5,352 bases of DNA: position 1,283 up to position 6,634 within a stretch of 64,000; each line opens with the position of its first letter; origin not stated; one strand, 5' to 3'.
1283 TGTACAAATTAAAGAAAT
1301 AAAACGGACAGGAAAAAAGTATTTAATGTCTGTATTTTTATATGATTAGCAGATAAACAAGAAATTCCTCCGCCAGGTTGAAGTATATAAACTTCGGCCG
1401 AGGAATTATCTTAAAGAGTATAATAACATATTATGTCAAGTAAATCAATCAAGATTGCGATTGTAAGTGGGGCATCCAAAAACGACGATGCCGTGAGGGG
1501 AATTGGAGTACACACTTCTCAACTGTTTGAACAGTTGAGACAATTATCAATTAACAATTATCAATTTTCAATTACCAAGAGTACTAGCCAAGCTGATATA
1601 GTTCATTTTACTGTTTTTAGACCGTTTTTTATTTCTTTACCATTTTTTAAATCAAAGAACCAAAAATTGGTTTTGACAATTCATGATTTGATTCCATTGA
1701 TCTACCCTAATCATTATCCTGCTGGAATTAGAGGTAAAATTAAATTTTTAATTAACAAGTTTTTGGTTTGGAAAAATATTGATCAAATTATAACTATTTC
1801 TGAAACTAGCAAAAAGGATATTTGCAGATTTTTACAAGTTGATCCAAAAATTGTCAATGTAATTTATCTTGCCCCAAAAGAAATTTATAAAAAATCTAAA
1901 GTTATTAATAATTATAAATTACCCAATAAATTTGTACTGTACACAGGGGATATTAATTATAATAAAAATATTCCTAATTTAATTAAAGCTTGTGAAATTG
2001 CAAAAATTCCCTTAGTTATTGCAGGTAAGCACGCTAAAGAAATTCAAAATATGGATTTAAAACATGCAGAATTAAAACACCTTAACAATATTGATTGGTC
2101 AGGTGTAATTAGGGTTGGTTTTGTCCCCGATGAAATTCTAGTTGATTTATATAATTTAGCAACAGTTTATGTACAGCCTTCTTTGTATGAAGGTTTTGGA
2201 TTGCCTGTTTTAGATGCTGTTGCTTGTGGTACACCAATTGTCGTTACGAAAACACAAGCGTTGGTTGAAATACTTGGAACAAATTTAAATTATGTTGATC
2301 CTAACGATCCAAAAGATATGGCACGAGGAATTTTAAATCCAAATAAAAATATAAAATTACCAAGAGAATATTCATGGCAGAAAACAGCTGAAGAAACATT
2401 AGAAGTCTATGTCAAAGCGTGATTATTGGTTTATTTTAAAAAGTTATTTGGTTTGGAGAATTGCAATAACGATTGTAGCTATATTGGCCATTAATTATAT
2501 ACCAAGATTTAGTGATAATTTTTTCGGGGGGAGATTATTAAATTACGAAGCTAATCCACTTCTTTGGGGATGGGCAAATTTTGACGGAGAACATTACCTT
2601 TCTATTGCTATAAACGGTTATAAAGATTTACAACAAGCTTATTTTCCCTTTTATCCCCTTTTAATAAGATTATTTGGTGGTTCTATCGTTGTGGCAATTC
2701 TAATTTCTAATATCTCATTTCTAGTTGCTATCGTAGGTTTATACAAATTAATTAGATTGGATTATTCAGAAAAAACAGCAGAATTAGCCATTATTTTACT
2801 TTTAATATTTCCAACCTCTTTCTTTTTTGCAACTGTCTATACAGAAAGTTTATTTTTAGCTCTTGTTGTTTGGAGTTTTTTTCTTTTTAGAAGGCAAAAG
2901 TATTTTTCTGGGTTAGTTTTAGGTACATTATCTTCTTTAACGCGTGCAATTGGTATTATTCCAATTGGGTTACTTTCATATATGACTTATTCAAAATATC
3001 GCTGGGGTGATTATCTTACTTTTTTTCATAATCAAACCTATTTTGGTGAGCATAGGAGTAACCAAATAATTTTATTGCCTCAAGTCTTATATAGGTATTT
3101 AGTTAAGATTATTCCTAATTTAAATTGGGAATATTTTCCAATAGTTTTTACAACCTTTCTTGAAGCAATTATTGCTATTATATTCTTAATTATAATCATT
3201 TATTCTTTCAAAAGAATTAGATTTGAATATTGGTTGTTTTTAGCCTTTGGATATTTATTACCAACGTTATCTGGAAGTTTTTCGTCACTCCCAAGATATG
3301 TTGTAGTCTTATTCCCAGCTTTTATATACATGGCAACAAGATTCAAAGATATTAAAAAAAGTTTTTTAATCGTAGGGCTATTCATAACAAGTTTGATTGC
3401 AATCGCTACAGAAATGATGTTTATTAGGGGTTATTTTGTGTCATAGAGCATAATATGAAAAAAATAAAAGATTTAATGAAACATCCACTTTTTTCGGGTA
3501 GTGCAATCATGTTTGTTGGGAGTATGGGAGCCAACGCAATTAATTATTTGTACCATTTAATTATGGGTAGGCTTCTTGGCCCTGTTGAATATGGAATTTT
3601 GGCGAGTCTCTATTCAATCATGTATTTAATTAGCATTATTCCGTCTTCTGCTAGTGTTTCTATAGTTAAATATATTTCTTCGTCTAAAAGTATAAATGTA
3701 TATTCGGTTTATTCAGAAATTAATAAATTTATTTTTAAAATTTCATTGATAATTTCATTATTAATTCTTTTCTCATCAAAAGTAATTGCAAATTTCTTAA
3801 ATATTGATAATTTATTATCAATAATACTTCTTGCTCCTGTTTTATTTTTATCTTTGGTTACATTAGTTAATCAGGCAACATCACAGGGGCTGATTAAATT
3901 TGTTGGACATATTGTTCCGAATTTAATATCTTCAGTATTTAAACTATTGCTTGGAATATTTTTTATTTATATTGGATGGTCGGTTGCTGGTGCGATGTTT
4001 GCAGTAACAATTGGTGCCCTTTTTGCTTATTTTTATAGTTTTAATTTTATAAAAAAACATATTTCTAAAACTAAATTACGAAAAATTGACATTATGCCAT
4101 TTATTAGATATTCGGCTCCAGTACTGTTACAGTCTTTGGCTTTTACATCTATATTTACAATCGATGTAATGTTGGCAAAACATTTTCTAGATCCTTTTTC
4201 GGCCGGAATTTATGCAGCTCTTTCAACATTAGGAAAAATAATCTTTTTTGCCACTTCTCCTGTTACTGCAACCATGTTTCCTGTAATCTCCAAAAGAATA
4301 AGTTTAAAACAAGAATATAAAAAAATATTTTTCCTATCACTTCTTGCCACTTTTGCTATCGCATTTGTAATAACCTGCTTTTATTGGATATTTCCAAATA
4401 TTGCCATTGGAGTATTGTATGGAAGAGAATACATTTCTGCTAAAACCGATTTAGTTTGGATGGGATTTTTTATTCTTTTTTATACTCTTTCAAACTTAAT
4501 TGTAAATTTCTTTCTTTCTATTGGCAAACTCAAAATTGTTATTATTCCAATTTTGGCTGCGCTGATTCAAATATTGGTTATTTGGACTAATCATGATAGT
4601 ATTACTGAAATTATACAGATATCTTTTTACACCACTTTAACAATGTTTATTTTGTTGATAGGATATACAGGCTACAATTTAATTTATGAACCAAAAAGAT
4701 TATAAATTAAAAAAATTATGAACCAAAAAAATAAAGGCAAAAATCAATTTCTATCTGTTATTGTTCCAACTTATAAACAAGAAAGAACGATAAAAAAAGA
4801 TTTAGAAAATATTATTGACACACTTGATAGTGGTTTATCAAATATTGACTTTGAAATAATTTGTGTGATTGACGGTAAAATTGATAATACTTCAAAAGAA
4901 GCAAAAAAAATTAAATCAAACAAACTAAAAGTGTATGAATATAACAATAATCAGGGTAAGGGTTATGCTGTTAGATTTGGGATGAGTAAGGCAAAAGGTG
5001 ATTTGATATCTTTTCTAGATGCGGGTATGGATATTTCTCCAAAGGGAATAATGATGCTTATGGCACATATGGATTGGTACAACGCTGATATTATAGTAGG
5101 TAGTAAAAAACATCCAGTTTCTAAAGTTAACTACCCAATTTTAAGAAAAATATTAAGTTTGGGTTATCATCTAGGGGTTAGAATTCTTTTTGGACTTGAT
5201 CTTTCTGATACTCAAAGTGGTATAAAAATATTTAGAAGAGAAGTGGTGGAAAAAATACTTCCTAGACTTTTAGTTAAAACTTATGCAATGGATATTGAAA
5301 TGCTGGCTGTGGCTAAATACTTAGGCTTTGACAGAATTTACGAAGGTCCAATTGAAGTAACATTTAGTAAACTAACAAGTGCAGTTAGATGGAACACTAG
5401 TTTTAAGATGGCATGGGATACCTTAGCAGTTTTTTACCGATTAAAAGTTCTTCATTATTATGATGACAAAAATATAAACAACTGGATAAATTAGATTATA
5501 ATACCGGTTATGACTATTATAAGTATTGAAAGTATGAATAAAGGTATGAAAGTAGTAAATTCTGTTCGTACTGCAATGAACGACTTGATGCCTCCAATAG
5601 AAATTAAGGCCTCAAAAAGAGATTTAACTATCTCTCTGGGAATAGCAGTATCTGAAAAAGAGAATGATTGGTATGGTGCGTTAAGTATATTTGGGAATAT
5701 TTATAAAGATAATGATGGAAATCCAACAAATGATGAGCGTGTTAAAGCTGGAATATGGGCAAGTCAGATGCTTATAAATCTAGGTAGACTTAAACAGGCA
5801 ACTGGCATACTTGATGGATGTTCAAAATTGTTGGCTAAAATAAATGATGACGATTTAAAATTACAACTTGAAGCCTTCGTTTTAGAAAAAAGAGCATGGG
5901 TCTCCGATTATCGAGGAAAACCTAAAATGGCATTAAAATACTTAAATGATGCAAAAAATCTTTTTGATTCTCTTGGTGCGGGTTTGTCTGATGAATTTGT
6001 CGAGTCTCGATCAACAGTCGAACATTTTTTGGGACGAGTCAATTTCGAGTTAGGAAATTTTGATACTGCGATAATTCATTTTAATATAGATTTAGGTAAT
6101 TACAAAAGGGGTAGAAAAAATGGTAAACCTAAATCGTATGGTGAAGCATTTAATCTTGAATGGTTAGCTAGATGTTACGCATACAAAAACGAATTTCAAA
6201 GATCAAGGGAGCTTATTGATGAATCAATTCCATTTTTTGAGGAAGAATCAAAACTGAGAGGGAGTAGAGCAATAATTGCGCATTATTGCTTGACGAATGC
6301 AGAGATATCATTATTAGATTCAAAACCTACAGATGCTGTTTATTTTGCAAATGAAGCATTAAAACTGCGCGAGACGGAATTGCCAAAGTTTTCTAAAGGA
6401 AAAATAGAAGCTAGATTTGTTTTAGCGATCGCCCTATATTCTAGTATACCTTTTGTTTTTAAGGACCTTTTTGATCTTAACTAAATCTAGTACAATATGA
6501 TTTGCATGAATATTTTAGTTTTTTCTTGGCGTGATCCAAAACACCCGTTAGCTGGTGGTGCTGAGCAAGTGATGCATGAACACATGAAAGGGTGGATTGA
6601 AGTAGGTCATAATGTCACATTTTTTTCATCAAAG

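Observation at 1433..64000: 62-kb glycan locus dominated by GT-C membrane glycosyltransferases: an Emb/Aft-like extracytoplasmic glycan assembly system outside Actinobacteria?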

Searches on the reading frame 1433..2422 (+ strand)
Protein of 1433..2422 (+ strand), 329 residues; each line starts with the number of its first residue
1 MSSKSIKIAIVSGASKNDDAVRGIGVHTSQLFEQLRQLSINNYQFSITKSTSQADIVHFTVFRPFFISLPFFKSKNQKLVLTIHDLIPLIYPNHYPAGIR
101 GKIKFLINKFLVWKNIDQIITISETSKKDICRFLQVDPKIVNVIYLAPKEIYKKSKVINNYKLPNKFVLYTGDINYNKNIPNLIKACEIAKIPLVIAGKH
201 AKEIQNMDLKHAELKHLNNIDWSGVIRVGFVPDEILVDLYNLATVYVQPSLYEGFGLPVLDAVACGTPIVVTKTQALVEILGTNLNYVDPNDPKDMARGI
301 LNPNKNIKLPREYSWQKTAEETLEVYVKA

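Call 6: search_protein_families(library=pfam, proteins=[window:1433-2422:+], max_evalue=0.01)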
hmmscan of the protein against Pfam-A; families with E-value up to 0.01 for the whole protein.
window:1433-2422:+ (329 aa): 5 families
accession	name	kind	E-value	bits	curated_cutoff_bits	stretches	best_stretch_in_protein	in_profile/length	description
PF00534.26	Glycos_transf_1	-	4e-24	85.5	26.4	1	158-302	8-154/172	Glycosyl transferases group 1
PF13692.12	Glyco_trans_1_4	-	2.5e-21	76.9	27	1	167-301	3-137/142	Glycosyl transferases group 1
PF13439.12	Glyco_transf_4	-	1.1e-09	39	28.5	1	52-145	71-163/170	Glycosyltransferase Family 4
PF20706.3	GT4-conflict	-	4.7e-08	32.9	26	1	236-323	275-355/385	Family 4 Glycosyltransferase in conflict systems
PF13524.12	Glyco_trans_1_2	-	0.0055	17.1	25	1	193-300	16-108/144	Glycosyl transferase-like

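Call 72: find_encoding_contigs(protein=window:1433-2422:+, flank=10000, max_places=1)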
Protein window:1433-2422:+ (329 aa): 24 contigs read that carry it; 1 place shown.
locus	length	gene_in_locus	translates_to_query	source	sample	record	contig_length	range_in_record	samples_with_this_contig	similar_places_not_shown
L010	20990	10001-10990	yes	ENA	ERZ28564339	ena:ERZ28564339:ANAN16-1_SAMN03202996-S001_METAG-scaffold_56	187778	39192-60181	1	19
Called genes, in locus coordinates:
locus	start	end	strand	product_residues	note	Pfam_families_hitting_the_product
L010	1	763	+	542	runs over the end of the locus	PF02366:PMT (weak), PF13231:PMT_2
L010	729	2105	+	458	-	PF13231:PMT_2 (weak)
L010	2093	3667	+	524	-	PF02366:PMT (weak), PF13231:PMT_2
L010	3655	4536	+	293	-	PF00535:Glycos_transf_2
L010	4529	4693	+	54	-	-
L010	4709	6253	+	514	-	PF05970:PIF1, PF13245:AAA_19, PF13604:AAA_30, PF01443:Viral_helicase1 (faint), PF02689:Herpes_Helicase (faint), PF03266:NTPase_1 (faint), PF13401:AAA_22 (faint), PF13538:UvrD_C_2 (weak)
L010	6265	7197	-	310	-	PF02729:OTCace_N, PF00185:OTCace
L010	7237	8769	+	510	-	PF07884:VKOR, PF01180:DHO_dh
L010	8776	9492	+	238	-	PF00106:adh_short, PF01370:Epimerase (weak), PF08659:KR (weak), PF13561:adh_short_C2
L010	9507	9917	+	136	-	-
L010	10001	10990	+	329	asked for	PF13439:Glyco_transf_4, PF00534:Glycos_transf_1, PF13692:Glyco_trans_1_4, PF20706:GT4-conflict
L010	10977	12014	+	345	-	PF04188:Mannosyl_trans2 (weak)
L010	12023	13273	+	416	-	PF01943:Polysacc_synt, PF13440:Polysacc_synt_3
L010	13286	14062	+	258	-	PF00535:Glycos_transf_2, PF10111:Glyco_tranf_2_2 (weak)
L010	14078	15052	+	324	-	PF07719:TPR_2 (faint), PF13424:TPR_12 (faint)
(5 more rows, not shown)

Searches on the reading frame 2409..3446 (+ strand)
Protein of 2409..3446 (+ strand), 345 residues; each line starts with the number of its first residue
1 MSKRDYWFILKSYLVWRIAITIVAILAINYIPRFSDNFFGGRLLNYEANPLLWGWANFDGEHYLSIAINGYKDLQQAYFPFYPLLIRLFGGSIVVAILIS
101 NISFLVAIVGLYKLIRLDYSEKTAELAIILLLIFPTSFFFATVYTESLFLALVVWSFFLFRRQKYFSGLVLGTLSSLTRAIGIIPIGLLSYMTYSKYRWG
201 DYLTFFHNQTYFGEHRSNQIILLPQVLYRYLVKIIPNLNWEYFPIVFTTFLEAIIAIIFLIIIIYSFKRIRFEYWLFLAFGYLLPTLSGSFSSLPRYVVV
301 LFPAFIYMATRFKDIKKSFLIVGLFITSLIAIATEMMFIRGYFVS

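Call 3: search_protein_families(library=pfam, proteins=[window:2409-3446:+], max_evalue=0.01)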
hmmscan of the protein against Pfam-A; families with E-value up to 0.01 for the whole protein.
window:2409-3446:+ (345 aa): 2 families
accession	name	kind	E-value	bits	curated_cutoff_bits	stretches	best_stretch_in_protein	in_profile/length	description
PF04188.19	Mannosyl_trans2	-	1e-06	28.8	22.4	1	43-197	46-217/443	Mannosyltransferase (PIG-V)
PF13231.12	PMT_2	-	2e-05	25.3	26.1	1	84-162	12-94/160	Dolichyl-phosphate-mannose-protein mannosyltransferase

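Call 12: search_protein_families(library=ncbifam, proteins=[window:2409-3446:+], max_evalue=1)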
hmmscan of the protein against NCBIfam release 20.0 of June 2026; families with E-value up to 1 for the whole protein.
window:2409-3446:+ (345 aa): 1 family
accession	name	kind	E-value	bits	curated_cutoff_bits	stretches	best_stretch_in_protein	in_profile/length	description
NF046093.1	AZOBR_p60025_fam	subfamily_domain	0.00011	21.5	150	1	81-201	96-219/232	AZOBR_p60025 family cell surface glycopolymer formation protein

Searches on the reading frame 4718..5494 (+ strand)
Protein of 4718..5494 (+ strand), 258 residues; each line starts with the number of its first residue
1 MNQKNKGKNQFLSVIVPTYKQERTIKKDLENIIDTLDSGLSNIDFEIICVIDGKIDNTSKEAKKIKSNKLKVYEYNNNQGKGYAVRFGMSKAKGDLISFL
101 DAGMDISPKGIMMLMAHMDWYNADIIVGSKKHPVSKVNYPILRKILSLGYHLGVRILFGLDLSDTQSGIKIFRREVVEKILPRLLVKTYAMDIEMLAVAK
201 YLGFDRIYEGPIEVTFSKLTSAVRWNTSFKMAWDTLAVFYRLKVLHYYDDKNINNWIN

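Call 6: search_protein_families(library=pfam, proteins=[window:4718-5494:+], max_evalue=0.01)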
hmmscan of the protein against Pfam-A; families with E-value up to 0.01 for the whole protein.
window:4718-5494:+ (258 aa): 3 families
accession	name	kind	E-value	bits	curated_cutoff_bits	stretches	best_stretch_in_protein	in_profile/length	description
PF00535.33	Glycos_transf_2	-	3.4e-23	82.8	23.3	1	13-180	1-167/168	Glycosyl transferase family 2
PF10111.15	Glyco_tranf_2_2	-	1.7e-06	28.2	27.3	1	13-108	1-96/276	Glycosyltransferase like family 2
PF13641.12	Glyco_tranf_2_3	-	0.0029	18.1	27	1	12-104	3-97/230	Glycosyltransferase like family 2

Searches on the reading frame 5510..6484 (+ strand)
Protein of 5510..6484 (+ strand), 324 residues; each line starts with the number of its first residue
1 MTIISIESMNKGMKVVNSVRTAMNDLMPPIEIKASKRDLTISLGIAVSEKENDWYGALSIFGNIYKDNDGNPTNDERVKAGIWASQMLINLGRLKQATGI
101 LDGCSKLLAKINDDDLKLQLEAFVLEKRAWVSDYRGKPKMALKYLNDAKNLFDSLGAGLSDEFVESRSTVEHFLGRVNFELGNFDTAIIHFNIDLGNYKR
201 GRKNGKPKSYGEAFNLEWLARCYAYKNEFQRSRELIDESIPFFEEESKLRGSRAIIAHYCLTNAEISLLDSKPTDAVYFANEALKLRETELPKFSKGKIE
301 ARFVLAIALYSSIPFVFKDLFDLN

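Call 6: search_protein_families(library=pfam, proteins=[window:5510-6484:+], max_evalue=0.01)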
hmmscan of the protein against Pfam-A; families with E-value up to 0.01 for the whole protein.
window:5510-6484:+ (324 aa): 2 families
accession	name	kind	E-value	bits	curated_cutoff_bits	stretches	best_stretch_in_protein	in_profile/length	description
PF07719.23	TPR_2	-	4.4e-07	30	27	0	216-239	4-27/34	Tetratricopeptide repeat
PF13424.12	TPR_12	-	2.4e-06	28.1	30.1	0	168-244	3-76/77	Tetratricopeptide repeat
